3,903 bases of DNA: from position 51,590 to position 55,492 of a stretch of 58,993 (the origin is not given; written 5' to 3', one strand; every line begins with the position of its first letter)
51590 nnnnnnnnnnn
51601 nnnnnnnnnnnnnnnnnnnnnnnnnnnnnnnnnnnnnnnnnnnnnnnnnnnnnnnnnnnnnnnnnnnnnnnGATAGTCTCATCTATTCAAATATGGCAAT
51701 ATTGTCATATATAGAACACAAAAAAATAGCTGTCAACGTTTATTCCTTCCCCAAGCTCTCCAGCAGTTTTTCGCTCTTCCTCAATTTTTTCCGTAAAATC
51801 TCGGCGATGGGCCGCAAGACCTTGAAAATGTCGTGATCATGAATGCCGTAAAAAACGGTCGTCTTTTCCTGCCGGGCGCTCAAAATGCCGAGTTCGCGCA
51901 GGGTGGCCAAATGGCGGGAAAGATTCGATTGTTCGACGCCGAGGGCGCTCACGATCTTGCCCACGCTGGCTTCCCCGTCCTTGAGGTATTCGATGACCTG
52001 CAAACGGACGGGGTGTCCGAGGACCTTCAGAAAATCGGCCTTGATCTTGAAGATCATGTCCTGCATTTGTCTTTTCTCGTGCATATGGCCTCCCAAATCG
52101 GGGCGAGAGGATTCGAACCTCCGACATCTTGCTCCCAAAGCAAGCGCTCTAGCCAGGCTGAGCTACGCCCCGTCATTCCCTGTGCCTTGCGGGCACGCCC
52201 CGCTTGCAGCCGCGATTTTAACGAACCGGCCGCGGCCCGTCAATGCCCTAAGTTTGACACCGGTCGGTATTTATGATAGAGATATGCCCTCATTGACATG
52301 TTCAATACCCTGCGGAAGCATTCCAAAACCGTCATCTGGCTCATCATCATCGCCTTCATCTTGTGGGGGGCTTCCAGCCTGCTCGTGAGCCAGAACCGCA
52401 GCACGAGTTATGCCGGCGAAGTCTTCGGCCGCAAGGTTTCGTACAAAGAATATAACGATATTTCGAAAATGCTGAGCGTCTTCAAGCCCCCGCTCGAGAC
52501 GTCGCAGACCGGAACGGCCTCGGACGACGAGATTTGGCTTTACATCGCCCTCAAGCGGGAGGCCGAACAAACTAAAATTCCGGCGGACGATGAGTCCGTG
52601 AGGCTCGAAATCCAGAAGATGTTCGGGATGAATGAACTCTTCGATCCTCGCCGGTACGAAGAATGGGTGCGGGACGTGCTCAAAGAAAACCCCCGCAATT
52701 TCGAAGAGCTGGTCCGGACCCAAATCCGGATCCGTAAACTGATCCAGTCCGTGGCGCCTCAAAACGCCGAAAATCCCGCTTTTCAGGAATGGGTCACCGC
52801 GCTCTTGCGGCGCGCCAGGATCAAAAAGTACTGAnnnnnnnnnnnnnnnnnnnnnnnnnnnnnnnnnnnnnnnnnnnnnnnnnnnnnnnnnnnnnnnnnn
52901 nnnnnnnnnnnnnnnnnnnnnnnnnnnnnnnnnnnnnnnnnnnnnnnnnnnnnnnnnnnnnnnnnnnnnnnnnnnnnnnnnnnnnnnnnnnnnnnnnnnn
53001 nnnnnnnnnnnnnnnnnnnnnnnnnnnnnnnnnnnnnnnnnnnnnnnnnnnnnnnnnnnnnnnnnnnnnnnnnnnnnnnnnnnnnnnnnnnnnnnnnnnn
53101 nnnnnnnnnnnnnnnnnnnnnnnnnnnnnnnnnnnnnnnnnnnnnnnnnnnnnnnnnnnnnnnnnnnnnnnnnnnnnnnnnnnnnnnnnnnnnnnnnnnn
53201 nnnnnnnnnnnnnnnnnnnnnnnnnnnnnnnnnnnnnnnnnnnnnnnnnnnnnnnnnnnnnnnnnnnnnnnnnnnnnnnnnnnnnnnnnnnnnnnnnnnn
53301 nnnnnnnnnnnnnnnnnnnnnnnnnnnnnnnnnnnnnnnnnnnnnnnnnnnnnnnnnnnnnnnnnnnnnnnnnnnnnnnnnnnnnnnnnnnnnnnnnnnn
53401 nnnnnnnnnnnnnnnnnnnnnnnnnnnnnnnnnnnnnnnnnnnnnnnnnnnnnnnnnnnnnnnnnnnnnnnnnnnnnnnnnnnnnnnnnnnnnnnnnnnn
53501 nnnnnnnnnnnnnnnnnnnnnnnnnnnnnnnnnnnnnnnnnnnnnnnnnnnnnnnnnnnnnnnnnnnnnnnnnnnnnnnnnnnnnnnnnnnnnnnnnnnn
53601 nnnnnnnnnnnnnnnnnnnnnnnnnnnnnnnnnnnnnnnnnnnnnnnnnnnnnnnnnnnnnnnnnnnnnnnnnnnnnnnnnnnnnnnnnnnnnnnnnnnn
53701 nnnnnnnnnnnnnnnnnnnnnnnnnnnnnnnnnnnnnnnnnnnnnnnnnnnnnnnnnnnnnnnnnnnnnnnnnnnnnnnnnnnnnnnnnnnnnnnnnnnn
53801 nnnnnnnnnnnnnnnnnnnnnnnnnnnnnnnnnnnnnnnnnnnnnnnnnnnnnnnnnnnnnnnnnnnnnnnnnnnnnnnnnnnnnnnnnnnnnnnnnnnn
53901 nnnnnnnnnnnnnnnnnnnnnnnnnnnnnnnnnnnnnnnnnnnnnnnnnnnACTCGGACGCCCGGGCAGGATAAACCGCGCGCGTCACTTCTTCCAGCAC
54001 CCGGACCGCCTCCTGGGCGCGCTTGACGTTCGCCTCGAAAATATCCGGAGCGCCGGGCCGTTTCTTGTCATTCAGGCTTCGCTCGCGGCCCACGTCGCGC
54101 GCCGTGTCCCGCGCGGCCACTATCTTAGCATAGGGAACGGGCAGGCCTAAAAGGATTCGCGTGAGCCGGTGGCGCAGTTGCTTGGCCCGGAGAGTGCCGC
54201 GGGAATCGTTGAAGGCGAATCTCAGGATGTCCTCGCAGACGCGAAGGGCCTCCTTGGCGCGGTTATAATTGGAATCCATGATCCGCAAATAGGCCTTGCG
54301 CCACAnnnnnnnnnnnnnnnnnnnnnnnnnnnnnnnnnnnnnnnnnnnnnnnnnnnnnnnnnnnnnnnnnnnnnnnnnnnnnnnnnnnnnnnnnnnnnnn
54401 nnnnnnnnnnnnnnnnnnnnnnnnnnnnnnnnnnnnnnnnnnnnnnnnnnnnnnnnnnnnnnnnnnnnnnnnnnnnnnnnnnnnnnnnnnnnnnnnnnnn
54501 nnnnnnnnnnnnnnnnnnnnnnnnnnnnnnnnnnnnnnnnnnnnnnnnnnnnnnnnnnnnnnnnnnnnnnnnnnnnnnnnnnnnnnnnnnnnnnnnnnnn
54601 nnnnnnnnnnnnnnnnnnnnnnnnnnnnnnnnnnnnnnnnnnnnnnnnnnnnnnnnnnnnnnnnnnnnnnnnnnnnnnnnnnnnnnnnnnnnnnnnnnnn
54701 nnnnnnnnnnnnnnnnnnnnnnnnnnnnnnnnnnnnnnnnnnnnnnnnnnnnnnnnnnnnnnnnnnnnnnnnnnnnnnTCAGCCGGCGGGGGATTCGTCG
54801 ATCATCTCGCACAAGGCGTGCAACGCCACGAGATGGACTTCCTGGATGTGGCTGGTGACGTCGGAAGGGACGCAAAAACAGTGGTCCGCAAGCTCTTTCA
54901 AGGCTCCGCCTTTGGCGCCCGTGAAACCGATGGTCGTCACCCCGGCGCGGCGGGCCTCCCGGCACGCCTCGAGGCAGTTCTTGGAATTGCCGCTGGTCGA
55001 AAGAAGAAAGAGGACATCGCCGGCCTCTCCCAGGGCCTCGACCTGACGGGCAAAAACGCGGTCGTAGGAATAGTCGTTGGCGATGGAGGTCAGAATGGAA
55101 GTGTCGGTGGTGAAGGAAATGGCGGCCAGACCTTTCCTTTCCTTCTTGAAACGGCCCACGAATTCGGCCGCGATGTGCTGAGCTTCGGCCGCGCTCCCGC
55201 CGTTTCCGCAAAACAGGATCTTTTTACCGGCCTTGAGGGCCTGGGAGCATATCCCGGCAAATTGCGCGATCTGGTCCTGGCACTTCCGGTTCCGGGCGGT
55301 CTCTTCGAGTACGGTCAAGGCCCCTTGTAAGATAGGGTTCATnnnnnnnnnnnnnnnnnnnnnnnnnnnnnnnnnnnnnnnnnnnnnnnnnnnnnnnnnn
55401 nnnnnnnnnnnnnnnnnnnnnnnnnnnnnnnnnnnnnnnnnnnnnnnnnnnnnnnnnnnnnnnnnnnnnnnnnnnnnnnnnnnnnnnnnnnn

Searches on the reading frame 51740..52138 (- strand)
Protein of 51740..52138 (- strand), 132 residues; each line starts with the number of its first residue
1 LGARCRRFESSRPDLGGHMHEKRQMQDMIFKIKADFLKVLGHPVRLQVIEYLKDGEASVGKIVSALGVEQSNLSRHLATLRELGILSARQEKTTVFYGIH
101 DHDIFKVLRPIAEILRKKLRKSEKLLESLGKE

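Call 70: search_protein_families(library=pfam, proteins=[window:51740-52138:-], max_evalue=0.001)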
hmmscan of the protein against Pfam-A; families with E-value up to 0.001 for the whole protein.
window:51740-52138:- (132 aa): 6 families
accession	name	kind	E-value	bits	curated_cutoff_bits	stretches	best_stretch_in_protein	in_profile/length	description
PF01022.26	HTH_5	-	2.7e-13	50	22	1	43-87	2-46/47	Bacterial regulatory protein, arsR family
PF12840.13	HTH_20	-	8.1e-11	42.2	27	1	40-86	1-48/51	Helix-turn-helix domain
PF12802.13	MarR_2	-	5e-05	23.8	27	1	45-88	7-52/61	MarR family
PF09339.16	HTH_IclR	-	0.00014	22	22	1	46-87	6-49/52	IclR helix-turn-helix domain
PF08100.18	Dimerisation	-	0.00025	21.2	25.6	1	38-98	20-82/93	O-methyltransferase dimerisation domain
PF13518.12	HTH_28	-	0.00099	19.6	25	0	45-85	2-41/52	Helix-turn-helix domain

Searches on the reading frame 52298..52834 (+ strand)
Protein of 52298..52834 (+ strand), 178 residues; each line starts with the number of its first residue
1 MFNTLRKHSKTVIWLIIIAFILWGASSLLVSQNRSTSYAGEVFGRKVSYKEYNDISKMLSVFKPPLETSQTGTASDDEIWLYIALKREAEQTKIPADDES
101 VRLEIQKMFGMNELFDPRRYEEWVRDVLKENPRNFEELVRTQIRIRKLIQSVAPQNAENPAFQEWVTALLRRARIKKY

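Call 35: search_protein_families(library=pfam, proteins=[window:52298-52834:+], max_evalue=0.00001)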
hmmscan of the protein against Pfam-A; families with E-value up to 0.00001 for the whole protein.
window:52298-52834:+ (178 aa): 2 families
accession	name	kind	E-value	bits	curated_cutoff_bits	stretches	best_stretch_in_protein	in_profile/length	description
PF13624.11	SurA_N_3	-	4.1e-14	53.2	27.2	1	1-148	1-161/162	SurA-like N-terminal domain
PF13623.11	SurA_N_2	-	1.4e-08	35.2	28.5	1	3-60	2-64/145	SurA-like N-terminal domain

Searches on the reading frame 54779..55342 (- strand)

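Call 70: search_protein_families(library=pfam, proteins=[window:54779-55342:-], max_evalue=0.001)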
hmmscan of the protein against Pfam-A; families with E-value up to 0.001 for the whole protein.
window:54779-55342:- (187 aa): 2 families
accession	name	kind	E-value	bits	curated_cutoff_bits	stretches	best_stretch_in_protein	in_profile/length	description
PF13580.11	SIS_2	-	5.9e-30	104.5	27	1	20-142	16-138/138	SIS domain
PF01380.27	SIS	-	4.4e-11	43.1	25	1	97-164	43-110/131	SIS domain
